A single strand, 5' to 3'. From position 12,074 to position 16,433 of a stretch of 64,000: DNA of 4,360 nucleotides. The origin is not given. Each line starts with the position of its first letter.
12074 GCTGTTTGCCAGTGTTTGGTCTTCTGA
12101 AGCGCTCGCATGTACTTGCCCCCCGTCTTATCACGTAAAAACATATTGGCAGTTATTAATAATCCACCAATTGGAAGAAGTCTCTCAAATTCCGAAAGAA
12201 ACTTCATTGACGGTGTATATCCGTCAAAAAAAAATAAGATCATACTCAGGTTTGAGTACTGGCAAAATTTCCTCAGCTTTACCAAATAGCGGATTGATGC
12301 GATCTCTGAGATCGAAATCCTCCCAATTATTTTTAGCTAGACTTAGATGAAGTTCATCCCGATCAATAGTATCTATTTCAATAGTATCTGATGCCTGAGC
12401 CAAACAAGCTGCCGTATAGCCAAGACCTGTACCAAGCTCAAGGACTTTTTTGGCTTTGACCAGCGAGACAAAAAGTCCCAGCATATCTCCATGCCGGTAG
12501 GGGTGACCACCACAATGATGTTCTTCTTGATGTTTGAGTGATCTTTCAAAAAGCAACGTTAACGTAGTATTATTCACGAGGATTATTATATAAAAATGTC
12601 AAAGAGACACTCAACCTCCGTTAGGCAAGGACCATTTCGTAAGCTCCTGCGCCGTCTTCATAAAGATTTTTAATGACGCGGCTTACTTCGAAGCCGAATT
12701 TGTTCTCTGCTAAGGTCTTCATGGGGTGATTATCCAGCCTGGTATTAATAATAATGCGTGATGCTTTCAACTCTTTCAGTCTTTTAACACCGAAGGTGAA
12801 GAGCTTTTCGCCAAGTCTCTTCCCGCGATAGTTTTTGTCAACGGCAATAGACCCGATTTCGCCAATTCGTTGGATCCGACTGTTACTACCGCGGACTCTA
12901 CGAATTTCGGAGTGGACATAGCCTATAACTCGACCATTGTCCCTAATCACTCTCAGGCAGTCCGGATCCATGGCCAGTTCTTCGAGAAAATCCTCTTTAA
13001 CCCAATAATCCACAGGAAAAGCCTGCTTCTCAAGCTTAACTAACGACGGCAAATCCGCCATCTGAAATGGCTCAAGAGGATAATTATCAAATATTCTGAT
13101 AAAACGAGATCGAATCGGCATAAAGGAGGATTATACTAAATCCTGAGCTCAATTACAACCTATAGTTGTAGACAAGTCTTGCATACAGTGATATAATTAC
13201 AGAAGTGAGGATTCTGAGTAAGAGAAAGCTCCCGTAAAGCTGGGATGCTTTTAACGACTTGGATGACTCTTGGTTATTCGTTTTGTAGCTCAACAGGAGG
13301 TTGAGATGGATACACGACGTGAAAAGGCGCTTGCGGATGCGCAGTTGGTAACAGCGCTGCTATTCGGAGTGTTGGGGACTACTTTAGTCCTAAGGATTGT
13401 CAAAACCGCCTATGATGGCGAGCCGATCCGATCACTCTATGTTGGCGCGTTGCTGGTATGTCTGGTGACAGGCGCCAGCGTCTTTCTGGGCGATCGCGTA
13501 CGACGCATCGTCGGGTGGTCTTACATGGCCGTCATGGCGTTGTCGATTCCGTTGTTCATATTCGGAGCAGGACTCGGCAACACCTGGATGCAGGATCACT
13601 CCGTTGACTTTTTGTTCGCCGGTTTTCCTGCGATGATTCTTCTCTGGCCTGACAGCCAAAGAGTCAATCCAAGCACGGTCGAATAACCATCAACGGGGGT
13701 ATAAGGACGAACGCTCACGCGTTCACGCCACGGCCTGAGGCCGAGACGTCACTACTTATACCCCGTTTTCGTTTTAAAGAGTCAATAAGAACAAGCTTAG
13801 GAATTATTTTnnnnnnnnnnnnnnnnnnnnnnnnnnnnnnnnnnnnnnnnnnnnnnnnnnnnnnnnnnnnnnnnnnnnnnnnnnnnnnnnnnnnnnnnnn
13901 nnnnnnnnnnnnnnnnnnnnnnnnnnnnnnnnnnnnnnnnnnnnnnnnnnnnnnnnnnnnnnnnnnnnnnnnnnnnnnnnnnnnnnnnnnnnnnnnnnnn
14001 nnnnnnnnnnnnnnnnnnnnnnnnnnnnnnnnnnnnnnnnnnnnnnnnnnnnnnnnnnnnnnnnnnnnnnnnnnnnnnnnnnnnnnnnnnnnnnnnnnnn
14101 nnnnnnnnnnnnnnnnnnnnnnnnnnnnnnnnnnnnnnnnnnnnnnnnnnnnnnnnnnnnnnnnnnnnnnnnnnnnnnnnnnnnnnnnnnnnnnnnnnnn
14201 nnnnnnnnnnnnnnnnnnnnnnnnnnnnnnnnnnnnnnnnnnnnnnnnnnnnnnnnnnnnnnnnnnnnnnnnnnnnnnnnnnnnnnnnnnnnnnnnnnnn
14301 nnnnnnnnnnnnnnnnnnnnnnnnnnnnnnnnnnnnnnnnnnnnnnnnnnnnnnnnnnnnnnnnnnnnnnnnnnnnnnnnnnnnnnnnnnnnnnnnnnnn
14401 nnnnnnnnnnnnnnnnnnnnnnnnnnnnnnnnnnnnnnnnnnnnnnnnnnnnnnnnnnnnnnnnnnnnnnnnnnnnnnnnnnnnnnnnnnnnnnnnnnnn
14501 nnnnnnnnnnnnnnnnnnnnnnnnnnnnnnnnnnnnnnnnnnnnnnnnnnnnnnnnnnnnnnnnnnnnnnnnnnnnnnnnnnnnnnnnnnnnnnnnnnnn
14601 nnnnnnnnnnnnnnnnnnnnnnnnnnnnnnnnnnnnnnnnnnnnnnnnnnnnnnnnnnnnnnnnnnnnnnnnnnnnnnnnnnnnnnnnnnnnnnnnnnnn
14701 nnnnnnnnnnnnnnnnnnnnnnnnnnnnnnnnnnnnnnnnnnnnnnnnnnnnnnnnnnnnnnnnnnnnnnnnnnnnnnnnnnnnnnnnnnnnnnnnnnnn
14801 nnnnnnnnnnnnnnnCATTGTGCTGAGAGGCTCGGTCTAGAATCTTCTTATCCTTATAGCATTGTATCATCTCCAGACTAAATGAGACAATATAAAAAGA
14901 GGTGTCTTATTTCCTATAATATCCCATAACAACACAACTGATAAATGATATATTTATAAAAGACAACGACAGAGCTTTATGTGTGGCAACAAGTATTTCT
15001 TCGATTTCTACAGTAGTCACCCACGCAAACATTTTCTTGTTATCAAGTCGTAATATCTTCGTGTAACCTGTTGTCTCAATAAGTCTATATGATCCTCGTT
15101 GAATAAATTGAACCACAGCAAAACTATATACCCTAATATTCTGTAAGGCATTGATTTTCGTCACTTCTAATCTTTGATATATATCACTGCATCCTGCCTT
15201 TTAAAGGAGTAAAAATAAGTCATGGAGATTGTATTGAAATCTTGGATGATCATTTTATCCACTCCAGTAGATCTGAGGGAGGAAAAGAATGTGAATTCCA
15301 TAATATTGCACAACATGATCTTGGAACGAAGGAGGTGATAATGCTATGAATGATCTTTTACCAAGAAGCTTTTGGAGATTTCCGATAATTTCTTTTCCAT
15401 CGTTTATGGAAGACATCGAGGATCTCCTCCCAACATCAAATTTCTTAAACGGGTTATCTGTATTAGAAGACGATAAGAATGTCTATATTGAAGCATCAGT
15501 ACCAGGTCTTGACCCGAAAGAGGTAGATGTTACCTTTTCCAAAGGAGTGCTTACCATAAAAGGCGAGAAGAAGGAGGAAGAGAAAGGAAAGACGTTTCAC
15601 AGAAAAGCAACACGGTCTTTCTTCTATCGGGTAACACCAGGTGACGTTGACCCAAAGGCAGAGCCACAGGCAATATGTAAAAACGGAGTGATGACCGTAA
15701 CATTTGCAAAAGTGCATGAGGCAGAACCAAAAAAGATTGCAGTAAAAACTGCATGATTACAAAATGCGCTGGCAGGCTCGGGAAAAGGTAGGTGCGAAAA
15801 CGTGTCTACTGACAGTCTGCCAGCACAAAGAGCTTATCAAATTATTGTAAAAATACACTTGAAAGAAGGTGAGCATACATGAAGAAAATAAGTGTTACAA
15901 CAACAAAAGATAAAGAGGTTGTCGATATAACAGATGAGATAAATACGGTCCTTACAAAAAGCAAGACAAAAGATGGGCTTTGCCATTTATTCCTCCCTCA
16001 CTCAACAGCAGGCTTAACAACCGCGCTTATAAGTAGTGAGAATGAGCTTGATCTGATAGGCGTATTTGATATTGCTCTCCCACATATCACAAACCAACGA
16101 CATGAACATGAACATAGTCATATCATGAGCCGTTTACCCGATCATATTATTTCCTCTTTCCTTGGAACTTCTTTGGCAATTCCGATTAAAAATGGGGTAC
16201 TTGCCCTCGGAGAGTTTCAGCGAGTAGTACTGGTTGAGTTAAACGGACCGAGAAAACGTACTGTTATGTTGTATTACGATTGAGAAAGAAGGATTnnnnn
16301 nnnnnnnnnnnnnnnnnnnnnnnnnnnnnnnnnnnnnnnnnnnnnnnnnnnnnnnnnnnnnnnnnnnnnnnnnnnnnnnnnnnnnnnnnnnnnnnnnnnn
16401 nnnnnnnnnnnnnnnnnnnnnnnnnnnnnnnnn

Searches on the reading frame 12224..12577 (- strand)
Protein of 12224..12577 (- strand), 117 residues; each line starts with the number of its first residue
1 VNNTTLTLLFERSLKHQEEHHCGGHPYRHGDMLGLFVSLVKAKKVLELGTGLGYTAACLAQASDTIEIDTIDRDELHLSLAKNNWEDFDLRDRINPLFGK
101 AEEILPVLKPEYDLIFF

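Call 79: search_protein_families(library=pfam, proteins=[window:12224-12577:-], max_evalue=0.001)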
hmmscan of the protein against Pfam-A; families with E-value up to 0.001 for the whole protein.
window:12224-12577:- (117 aa): 6 families
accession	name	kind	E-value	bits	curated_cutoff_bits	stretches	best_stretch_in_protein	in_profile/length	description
PF01596.23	Methyltransf_3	-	3.2e-08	33.6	22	1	27-116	30-125/204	O-methyltransferase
PF05175.20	MTS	-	3.4e-06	27.2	23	1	41-91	31-81/170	Methyltransferase small domain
PF01135.25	PCMT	-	8.7e-06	26.1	20.3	1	25-84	58-117/210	Protein-L-isoaspartate(D-aspartate) O-methyltransferase (PCMT)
PF13649.12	Methyltransf_25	-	7.2e-05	23.8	27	1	45-116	1-69/97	Methyltransferase domain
PF13578.12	Methyltransf_24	-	7.7e-05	24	26.3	1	46-116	1-73/105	Methyltransferase domain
PF13847.12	Methyltransf_31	-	0.00027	21.1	27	1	41-116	3-79/145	Methyltransferase domain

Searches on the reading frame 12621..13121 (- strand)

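Call 79: search_protein_families(library=pfam, proteins=[window:12621-13121:-], max_evalue=0.001)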
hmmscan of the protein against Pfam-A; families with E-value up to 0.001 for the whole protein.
window:12621-13121:- (166 aa): 4 families
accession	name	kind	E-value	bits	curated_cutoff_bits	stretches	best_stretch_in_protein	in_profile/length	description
PF00583.31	Acetyltransf_1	-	4.7e-14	53.1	20.7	1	27-144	4-116/116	Acetyltransferase (GNAT) family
PF13508.13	Acetyltransf_7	-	5.6e-07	30.3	27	1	57-131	6-69/84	Acetyltransferase (GNAT) domain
PF13527.13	Acetyltransf_9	-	3e-06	27.7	25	1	20-119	6-105/127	Acetyltransferase (GNAT) domain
PF13673.13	Acetyltransf_10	-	0.0001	22.7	23.6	1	33-127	11-94/128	Acetyltransferase (GNAT) domain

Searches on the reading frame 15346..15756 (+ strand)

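Call 80: search_protein_families(library=pfam, proteins=[window:15346-15756:+], max_evalue=0.001)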
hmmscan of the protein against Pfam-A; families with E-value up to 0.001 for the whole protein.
window:15346-15756:+ (136 aa): 1 family
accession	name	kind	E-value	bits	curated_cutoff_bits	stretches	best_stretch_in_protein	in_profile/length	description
PF00011.27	HSP20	-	1.3e-13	51.3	20.8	1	40-133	3-101/102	Hsp20/alpha crystallin family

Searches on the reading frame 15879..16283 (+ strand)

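Call 80: search_protein_families(library=pfam, proteins=[window:15879-16283:+], max_evalue=0.001)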
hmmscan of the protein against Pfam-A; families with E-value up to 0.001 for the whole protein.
window:15879-16283:+ (134 aa): 1 family
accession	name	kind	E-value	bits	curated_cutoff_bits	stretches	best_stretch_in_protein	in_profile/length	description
PF01894.22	UPF0047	-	3.9e-25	88.7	27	1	16-131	1-115/117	Uncharacterised protein family UPF0047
